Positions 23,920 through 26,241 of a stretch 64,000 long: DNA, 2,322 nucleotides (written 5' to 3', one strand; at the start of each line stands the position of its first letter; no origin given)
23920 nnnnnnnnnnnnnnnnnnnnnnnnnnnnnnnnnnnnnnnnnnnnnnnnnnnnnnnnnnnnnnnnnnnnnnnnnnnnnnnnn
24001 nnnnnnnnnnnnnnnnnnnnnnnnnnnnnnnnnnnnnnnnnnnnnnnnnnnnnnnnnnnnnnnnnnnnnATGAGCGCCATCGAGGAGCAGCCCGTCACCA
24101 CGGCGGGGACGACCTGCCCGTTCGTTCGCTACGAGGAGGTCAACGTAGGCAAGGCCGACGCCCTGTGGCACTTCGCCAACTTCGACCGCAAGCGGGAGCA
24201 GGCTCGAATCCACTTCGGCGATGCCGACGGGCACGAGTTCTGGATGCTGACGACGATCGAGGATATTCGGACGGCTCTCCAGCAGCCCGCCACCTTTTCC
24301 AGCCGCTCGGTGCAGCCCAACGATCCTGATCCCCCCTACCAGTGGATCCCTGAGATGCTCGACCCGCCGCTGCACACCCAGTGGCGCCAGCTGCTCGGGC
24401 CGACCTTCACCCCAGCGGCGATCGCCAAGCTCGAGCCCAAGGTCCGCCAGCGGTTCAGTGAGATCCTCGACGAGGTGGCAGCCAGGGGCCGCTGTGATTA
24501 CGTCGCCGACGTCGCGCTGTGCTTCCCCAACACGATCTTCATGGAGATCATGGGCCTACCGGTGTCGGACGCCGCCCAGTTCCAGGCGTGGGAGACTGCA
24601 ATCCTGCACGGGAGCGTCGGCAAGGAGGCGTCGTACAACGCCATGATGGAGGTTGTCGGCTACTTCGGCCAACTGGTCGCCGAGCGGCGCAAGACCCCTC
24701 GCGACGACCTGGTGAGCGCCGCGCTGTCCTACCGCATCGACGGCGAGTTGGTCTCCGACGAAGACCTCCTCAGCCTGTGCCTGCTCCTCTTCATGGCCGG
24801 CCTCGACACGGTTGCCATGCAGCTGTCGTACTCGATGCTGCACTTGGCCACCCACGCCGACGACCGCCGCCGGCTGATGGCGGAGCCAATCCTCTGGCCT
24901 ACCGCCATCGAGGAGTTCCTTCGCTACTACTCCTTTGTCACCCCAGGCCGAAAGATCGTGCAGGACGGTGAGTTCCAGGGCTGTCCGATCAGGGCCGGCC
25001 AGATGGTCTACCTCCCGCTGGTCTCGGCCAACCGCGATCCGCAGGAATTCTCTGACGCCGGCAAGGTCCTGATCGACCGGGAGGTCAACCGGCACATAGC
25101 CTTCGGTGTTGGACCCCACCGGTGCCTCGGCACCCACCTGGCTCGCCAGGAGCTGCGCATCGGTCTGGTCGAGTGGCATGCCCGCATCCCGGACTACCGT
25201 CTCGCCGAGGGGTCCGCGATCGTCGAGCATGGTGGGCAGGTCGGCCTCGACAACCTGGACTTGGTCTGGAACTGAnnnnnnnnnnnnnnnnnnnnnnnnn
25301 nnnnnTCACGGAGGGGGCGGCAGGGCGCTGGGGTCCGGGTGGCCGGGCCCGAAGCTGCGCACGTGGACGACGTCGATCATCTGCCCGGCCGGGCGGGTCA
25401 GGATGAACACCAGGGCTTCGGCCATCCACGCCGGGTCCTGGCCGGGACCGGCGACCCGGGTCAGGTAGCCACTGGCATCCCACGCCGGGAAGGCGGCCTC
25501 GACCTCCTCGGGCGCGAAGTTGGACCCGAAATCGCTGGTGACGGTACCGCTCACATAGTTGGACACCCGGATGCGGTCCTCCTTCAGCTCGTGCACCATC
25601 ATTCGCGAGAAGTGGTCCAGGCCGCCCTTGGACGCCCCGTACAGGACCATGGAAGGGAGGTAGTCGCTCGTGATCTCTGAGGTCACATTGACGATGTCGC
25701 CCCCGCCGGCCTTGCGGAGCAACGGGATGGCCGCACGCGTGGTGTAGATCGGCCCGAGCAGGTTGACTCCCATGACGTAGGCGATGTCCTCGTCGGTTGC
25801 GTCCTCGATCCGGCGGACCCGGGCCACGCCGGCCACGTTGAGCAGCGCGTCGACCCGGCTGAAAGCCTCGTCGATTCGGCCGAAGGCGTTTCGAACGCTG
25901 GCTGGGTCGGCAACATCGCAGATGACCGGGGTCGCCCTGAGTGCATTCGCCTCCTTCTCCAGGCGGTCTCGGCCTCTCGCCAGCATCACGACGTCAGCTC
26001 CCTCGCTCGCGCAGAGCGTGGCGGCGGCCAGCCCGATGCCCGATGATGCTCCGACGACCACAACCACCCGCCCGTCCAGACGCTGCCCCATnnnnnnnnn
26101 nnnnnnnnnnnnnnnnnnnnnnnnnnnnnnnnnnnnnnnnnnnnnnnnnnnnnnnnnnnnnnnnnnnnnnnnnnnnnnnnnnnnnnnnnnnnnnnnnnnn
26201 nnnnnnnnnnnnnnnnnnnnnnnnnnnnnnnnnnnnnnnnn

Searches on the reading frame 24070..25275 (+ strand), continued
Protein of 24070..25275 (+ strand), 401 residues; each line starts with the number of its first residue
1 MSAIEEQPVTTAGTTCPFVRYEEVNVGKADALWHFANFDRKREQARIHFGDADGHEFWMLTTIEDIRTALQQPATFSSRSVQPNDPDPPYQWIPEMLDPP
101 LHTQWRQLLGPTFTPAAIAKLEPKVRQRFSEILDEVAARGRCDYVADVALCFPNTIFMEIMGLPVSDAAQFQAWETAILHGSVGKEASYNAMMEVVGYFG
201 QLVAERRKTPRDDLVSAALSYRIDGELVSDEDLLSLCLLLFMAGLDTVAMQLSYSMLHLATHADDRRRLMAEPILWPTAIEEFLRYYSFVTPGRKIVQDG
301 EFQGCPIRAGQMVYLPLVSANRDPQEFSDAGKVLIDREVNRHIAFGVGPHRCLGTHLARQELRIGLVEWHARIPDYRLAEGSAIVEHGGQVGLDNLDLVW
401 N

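Call 73: search_solved_structures(query=window:24070-25275:+, max_evalue=1e-20)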
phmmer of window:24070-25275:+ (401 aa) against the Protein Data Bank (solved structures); distinct sequences matched with E-value up to 1e-20: 346 (the best 60 are shown).
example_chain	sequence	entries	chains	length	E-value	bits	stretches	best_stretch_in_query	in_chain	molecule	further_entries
8vxi_A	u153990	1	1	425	5.8e-63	216.3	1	51-379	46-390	CYP125MRCA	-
8vxg_A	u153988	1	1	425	6.4e-62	212.9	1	51-378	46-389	CYP125MRCA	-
8ckn_A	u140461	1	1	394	1.7e-58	201.6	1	57-400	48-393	P450 heme-thiolate protein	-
8amo_A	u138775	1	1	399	1.8e-58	201.6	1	57-400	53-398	Putative cytochrome P450 143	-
8amq_A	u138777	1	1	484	3.2e-58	200.7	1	57-400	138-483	Probable ferredoxin,Putative cytochrome P450 143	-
3nv5_A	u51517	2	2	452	4.5e-56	193.6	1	57-400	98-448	Cytochrome P450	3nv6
3lxh_A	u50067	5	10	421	6e-56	193.2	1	58-400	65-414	Cytochrome P450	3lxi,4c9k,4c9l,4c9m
6wgw_A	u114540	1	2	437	2.4e-55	191.2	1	58-400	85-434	Cytochrome P450 101D1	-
4c9n_A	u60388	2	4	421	2.9e-55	191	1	58-400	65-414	CYTOCHROME P450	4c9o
4c9p_A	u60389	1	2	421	3e-55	190.9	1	58-400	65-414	CYTOCHROME P450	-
7aba_A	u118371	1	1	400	3.7e-55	190.6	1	48-381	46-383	SalCYP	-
7aba_B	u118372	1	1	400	3.8e-55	190.6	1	48-381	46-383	SalCYP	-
7abb_A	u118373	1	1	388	5e-55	190.2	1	48-381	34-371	SalCYP truncation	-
4dxy_A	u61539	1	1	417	6.2e-55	189.9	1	57-400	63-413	Cytochrome P450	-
4z5p_A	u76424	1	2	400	1e-54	189.2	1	45-386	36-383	Cytochrome P450 hydroxylase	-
1gjm_A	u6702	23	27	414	1.1e-52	182.5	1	57-401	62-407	CYTOCHROME P450-CAM | Cytochrome P450CAM | CYTOCHROME P450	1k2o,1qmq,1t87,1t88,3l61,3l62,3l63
2a1m_A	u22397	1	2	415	1.1e-52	182.5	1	57-401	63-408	Cytochrome P450-cam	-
2fer_A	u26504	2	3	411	1.5e-52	182.1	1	57-401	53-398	Cytochrome P450-cam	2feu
1cp4_A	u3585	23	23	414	1.5e-52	182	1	57-401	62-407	CYTOCHROME P450-CAM | CYTOCHROME P450CAM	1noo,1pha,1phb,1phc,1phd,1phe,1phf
1akd_A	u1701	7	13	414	1.5e-52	182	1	57-401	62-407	CYTOCHROME P450CAM | CYTOCHROME P450-CAM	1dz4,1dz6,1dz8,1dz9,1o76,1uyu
1iwj_A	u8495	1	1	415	1.5e-52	182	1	57-401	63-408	CYTOCHROME P450-CAM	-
1gek_A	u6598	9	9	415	1.5e-52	182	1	57-401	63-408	CYTOCHROME P450CAM | CYTOCHROME P450-CAM | Camphor 5-monooxygenase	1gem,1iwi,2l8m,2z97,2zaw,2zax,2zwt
1lwl_A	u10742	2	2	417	1.6e-52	182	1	57-401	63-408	Cytochrome P450-cam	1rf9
1p2y_A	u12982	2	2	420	1.6e-52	181.9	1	57-401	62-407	Cytochrome P450-cam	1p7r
2qbl_A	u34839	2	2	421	1.6e-52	181.9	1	57-401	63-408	Cytochrome P450-cam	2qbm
2fe6_A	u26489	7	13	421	1.6e-52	181.9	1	57-401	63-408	Cytochrome P450-cam | Camphor 5-monooxygenase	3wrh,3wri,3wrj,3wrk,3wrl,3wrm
2qbn_A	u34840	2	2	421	1.6e-52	181.9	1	57-401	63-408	Cytochrome P450-cam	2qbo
1j51_A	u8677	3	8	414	3.6e-52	180.8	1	57-401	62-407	CYTOCHROME P450CAM | Cytochrome P450-cam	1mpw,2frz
1iwk_A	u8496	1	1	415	4e-52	180.6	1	57-401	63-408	CYTOCHROME P450-CAM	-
2h7r_A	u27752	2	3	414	5.3e-52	180.3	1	57-401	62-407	Cytochrome P450-cam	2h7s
2a1n_A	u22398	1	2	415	5.3e-52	180.2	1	57-401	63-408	Cytochrome P450-cam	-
2a1o_A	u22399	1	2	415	5.3e-52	180.2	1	57-401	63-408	Cytochrome P450-cam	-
1c8j_A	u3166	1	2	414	7.1e-52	179.8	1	57-401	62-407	CYTOCHROME P450-CAM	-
2cp4_A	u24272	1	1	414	7.6e-52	179.7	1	57-401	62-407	CYTOCHROME P450-CAM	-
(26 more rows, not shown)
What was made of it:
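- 24070..25275 (+): Intact class-I cytochrome P450 of 401 aa. It belongs to a well-conserved orthologue group. Nearest solved structures are the CYP125 ancestor, CYP143, CYP101 and P450cin (call 73).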

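Call 74: search_solved_structures(query=L064:7659-8522:+, max_evalue=1e-20)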
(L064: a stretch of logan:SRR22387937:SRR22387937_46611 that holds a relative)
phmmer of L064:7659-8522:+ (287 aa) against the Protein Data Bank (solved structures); distinct sequences matched with E-value up to 1e-20: 23.
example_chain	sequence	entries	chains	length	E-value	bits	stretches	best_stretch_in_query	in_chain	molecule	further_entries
3pxx_A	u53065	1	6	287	1.3e-89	303.1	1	3-282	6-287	Carveol dehydrogenase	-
3uve_A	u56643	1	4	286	1.4e-77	263.7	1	1-281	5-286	Carveol dehydrogenase ((+)-trans-carveol dehydrogenase)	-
5ej2_A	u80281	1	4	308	3.7e-76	259.1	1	1-281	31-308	Carveol dehydrogenase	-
3t7c_A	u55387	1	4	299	3.7e-74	252.5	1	1-281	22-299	Carveol dehydrogenase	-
3sx2_A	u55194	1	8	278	1.1e-68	234.6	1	3-280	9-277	Putative 3-ketoacyl-(acyl-carrier-protein) reductase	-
3oec_A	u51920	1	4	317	4.8e-64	219.3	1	3-280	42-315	Carveol dehydrogenase (MythA.01326.c, A0R518 homolog)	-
3tsc_A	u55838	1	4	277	4.8e-55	189.8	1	1-278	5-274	Putative oxidoreductase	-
4rgb_A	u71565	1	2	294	4.4e-52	180.1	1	3-279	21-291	Carveol dehydrogenase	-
3pgx_A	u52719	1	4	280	1.7e-47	165.1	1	2-279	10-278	carveol dehydrogenase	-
3s55_A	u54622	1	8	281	4.8e-47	163.6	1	5-279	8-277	Putative short-chain dehydrogenase/reductase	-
1doh_A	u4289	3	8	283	7.4e-24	87.5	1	3-278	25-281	TRIHYDROXYNAPHTHALENE REDUCTASE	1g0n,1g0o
1ybv_A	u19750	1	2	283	7.4e-24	87.5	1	3-278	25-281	TRIHYDROXYNAPHTHALENE REDUCTASE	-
6j7h_A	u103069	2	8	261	1.9e-22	82.9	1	4-277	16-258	Blue fluorescent protein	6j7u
4i5f_A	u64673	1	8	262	8.5e-22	80.7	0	3-277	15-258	Alclohol dehydrogenase/short-chain dehydrogenase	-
3sj7_A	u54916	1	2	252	1.6e-21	79.8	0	8-278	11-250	3-oxoacyl-(Acyl-carrier-protein) reductase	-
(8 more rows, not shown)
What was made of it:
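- On Carveol-dehydrogenase-type SDR (the 'stranded N-terminus'): The intact orthologue matches PDB 3pxx at E 1e-89 (call 74).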

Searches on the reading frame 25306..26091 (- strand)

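Call 14: search_protein_families(library=pfam, proteins=[window:25306-26091:-], max_evalue=0.001)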
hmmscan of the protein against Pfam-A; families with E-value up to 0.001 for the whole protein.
window:25306-26091:- (261 aa): 5 families
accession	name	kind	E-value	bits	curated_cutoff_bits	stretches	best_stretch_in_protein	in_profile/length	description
PF00106.31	adh_short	-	9.4e-46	156.2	26.6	1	8-192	1-190/195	short chain dehydrogenase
PF13561.12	adh_short_C2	-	4.4e-36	125.1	27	1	14-214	1-204/236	Enoyl-(Acyl carrier protein) reductase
PF08659.16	KR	-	4.7e-09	36.8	22.6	1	10-109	3-111/180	KR domain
PF13460.12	NAD_binding_10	-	4.2e-05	23.9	27.2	1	14-80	1-68/184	NAD(P)H-binding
PF01370.27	Epimerase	-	0.00011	22.2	20.9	1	10-101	1-86/240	NAD dependent epimerase/dehydratase family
